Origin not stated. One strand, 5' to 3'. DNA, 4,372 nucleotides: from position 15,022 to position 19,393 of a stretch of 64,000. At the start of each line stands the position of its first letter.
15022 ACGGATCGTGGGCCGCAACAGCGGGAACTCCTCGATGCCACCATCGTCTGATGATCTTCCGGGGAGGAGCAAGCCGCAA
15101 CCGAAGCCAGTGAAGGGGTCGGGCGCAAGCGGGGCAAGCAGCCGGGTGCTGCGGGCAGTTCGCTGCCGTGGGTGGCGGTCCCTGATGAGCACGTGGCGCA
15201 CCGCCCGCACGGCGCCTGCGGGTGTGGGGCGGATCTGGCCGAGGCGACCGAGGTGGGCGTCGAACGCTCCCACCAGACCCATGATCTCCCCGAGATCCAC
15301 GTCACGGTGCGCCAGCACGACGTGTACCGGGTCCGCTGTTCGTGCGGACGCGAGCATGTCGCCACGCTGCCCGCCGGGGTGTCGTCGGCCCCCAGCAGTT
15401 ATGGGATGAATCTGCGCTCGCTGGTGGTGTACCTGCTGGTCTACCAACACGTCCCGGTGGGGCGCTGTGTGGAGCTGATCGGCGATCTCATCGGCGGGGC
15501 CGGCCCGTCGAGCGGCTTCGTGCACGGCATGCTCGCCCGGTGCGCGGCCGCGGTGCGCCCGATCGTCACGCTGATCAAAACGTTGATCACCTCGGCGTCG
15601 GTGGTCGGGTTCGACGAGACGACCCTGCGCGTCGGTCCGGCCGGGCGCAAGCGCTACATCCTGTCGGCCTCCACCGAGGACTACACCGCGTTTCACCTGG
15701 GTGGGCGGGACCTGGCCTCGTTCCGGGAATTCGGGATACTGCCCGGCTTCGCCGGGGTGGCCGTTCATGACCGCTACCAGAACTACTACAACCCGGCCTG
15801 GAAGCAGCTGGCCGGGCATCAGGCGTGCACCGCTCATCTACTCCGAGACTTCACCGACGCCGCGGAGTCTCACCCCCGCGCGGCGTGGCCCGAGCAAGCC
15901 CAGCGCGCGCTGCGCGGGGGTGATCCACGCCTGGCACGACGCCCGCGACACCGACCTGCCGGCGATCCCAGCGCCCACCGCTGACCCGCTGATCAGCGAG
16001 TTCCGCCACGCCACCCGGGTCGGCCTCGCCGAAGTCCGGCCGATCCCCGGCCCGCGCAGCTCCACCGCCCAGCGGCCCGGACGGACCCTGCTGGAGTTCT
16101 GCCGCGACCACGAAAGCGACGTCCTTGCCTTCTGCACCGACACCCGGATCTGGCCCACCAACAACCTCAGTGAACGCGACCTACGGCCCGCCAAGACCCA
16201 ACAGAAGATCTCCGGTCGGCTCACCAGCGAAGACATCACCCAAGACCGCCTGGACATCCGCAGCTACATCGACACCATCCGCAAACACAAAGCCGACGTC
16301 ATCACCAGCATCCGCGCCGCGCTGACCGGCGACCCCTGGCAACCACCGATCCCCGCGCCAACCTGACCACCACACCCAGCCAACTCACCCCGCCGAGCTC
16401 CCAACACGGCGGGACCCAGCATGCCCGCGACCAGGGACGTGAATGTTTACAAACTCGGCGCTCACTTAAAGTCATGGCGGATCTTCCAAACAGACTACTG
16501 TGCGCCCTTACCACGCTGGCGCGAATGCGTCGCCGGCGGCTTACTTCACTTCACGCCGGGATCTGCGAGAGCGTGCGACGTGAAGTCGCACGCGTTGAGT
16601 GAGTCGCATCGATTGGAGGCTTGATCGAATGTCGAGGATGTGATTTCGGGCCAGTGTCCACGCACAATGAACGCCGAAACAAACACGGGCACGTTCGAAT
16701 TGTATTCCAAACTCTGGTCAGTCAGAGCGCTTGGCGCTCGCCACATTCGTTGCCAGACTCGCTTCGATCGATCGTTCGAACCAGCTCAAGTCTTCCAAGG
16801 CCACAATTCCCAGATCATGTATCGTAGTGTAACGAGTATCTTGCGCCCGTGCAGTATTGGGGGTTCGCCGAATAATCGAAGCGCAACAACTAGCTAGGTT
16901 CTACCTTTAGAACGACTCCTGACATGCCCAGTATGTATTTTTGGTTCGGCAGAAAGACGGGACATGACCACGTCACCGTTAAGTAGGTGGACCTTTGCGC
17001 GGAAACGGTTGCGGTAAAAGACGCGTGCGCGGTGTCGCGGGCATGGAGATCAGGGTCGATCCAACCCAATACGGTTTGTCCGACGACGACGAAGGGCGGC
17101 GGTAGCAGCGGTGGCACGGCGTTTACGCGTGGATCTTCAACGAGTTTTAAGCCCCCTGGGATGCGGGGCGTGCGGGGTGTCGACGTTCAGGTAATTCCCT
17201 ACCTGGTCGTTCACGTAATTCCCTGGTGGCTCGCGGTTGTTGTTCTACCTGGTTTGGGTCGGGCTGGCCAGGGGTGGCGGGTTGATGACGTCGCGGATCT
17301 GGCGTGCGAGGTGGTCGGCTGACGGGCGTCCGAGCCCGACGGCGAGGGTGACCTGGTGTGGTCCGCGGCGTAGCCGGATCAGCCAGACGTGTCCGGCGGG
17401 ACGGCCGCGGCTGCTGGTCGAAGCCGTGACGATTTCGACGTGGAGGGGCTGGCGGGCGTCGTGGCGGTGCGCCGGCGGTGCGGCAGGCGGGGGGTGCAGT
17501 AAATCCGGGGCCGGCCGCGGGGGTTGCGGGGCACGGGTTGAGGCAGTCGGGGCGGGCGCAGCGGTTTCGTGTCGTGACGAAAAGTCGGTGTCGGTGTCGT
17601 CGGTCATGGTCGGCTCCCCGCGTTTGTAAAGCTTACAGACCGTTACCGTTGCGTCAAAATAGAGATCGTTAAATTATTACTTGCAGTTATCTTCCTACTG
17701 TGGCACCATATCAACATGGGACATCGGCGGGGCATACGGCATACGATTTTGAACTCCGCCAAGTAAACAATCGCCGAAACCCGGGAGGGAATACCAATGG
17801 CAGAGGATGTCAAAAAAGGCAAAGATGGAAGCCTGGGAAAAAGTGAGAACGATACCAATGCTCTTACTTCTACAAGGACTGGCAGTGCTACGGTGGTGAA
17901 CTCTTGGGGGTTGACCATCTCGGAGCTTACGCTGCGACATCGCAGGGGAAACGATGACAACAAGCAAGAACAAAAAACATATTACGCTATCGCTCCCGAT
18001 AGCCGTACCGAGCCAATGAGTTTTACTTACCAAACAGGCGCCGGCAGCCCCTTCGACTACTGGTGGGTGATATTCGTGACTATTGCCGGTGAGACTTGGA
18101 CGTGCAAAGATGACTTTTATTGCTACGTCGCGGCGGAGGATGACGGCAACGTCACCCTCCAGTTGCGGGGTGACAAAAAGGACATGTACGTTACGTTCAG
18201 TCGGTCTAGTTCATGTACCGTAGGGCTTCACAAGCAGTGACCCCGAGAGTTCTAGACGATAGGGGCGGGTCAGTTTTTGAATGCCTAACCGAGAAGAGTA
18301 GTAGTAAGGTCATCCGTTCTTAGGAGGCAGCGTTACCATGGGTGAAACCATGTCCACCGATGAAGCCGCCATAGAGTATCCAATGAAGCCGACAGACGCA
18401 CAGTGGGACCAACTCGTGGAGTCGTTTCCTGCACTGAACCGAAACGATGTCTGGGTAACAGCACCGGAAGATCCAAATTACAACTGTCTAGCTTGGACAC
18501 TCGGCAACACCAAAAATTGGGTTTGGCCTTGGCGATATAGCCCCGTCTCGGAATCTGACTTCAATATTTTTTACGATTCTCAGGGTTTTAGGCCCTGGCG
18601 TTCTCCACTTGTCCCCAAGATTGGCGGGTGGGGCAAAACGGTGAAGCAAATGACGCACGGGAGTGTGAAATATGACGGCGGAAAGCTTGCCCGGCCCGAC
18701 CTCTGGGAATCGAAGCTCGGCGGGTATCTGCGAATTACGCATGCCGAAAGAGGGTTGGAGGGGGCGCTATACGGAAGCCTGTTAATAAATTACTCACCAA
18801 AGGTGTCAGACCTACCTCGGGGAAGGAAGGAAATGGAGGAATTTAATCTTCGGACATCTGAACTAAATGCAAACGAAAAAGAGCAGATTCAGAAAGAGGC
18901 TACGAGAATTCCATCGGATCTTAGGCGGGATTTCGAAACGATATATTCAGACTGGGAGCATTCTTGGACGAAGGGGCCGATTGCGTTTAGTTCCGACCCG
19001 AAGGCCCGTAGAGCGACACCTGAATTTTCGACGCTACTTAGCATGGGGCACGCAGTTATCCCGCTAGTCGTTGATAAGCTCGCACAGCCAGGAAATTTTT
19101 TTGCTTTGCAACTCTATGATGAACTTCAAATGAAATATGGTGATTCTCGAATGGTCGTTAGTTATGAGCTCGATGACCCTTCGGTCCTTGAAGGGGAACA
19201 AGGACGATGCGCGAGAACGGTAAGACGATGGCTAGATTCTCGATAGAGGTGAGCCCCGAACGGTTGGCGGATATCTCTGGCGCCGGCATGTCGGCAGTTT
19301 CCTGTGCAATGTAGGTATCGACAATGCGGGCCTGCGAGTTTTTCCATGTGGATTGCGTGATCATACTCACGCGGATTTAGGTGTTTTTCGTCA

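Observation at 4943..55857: Fourfold direct repeat of the tRNA-Pro(GGG) 3' part delimits about 51 kb of tandemly accreted integrative elements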

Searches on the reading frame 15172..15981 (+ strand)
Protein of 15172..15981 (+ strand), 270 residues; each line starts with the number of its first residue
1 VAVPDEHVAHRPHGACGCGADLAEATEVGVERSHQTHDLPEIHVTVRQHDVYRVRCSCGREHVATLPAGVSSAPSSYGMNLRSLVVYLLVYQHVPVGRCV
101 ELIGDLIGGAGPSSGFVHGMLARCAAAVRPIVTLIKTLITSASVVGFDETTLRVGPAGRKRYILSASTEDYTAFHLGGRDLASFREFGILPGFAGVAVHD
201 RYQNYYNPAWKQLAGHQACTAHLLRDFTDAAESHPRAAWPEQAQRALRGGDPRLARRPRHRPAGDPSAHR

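Call 11: search_protein_families(library=pfam, proteins=[window:15172-15981:+], max_evalue=0.01)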
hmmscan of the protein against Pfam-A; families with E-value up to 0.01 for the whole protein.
window:15172-15981:+ (270 aa): 2 families
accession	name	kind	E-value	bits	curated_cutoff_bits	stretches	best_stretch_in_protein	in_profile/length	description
PF03050.20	DDE_Tnp_IS66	-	3.1e-22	79.8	23.1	1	75-245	2-178/284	Transposase IS66 family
PF13005.12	zf-IS66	-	8.4e-05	23.3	27.3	1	16-58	4-45/46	zinc-finger binding domain of transposase IS66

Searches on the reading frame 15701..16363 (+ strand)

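Call 11: search_protein_families(library=pfam, proteins=[window:15701-16363:+], max_evalue=0.01)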
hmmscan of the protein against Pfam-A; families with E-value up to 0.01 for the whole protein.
window:15701-16363:+ (221 aa): 1 family
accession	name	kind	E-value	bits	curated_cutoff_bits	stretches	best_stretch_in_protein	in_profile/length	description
PF03050.20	DDE_Tnp_IS66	-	3e-07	30.6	23.1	1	119-177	221-279/284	Transposase IS66 family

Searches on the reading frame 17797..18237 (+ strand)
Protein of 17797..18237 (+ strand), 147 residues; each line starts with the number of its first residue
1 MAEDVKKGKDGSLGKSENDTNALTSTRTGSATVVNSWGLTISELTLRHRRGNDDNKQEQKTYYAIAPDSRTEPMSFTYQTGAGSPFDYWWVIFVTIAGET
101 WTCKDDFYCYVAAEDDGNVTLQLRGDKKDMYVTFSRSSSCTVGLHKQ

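Call 11: search_protein_families(library=pfam, proteins=[window:17797-18237:+], max_evalue=0.01)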
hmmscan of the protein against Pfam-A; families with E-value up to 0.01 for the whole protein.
window:17797-18237:+ (147 aa): 1 family
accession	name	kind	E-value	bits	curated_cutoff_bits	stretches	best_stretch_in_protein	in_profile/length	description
PF18457.6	PUD1_2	-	8.4e-05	23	28.8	1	27-95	3-70/170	Up-Regulated in long-lived daf-2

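Call 59: search_protein_families(library=padloc, proteins=[window:17797-18237:+], max_evalue=0.01)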
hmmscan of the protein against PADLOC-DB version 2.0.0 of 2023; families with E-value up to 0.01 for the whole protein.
window:17797-18237:+ (147 aa): 0 families

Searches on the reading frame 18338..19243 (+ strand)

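Call 11: search_protein_families(library=pfam, proteins=[window:18338-19243:+], max_evalue=0.01)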
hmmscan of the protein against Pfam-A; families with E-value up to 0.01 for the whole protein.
window:18338-19243:+ (302 aa): 1 family
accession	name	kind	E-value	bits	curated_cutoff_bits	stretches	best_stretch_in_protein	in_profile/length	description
PF24738.1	DUF7689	-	5.1e-22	79.2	22.6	1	40-150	2-115/118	Domain of unknown function (DUF7689)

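Call 59: search_protein_families(library=padloc, proteins=[window:18338-19243:+], max_evalue=0.01)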
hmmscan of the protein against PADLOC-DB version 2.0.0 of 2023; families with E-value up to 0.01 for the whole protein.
window:18338-19243:+ (302 aa): 0 families
